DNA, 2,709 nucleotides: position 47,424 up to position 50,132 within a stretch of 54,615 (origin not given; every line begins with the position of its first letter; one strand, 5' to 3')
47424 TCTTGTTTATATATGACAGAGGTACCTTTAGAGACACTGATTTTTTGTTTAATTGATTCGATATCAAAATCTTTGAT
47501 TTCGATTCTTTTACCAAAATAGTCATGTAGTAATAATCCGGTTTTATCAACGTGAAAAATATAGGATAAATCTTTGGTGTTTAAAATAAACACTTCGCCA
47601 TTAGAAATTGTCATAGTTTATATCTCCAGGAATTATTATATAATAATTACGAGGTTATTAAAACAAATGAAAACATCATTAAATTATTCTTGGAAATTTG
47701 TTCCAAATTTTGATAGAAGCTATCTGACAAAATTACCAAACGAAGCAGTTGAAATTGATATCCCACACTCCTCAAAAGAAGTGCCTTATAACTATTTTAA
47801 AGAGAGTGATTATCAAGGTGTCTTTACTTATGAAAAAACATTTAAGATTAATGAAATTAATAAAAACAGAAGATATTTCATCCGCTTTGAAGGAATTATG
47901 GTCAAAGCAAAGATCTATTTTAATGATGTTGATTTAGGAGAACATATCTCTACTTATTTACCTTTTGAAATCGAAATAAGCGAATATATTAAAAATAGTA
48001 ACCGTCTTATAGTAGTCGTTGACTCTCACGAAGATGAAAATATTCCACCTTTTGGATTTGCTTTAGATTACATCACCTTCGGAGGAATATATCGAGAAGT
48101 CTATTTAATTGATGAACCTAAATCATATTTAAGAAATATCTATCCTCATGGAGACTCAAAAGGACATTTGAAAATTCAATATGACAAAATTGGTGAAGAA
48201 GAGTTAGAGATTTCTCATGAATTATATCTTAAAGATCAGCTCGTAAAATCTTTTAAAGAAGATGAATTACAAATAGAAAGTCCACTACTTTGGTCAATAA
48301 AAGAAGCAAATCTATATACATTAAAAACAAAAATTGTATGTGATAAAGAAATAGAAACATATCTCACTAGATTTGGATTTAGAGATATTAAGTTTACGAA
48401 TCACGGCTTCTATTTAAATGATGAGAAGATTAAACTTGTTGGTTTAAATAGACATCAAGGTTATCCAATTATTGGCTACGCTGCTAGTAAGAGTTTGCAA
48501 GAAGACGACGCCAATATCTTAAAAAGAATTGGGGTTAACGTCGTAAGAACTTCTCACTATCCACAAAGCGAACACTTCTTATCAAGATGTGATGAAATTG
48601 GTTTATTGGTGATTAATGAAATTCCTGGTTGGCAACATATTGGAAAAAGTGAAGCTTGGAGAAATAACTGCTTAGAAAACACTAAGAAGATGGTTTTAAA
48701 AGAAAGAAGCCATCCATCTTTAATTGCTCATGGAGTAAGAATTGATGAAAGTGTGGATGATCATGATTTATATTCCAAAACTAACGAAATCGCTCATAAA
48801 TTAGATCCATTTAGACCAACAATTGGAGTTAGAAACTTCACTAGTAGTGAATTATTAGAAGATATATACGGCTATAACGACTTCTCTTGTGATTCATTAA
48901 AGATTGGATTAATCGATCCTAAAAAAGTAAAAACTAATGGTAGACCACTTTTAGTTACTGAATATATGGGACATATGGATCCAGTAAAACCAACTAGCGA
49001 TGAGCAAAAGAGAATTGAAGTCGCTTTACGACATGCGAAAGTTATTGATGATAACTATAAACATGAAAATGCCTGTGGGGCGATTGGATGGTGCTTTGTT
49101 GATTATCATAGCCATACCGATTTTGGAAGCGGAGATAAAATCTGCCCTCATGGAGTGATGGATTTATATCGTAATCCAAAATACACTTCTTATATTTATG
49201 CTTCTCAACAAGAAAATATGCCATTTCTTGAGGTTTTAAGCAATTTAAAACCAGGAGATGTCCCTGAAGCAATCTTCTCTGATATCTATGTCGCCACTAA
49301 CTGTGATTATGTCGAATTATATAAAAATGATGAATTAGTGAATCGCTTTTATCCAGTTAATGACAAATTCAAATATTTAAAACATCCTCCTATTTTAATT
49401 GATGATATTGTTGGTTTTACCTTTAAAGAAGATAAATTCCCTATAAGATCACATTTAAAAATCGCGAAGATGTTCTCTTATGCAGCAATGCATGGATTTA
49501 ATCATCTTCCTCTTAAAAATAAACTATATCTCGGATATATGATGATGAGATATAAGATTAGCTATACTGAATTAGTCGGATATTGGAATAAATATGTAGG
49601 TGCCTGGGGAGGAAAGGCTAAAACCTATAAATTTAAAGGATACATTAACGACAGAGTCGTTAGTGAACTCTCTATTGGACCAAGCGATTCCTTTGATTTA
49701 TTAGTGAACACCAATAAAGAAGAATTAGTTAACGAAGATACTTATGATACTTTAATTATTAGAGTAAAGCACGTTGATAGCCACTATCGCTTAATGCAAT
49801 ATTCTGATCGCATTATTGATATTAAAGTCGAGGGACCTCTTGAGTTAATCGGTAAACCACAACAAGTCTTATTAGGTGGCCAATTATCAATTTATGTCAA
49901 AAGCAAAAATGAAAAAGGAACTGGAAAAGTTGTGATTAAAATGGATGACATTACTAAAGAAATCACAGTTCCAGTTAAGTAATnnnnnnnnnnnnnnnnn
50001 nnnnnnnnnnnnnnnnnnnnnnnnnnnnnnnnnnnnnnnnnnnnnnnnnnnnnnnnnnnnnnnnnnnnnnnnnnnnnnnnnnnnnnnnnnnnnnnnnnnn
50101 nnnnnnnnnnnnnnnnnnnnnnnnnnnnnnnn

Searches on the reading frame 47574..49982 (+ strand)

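Call 85: search_protein_families(library=pfam, proteins=[window:47574-49982:+], max_evalue=0.00001)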
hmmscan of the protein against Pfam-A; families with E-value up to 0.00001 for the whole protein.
window:47574-49982:+ (802 aa): 4 families
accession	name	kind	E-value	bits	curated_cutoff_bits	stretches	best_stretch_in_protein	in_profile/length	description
PF02836.23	Glyco_hydro_2_C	-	1.7e-24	86.9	21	1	273-547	2-298/302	Glycosyl hydrolases family 2, TIM barrel domain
PF02837.24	Glyco_hydro_2_N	-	3.1e-14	53.7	28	1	78-182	61-169/169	Glycosyl hydrolases family 2, sugar binding domain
PF00703.27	Glyco_hydro_2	-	1.3e-08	36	23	1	196-270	33-109/109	Glycosyl hydrolases family 2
PF22666.2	Glyco_hydro_2_N2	-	2.2e-08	34.8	27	1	83-153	49-121/167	Glycosyl hydrolase 2 galactose-binding domain-like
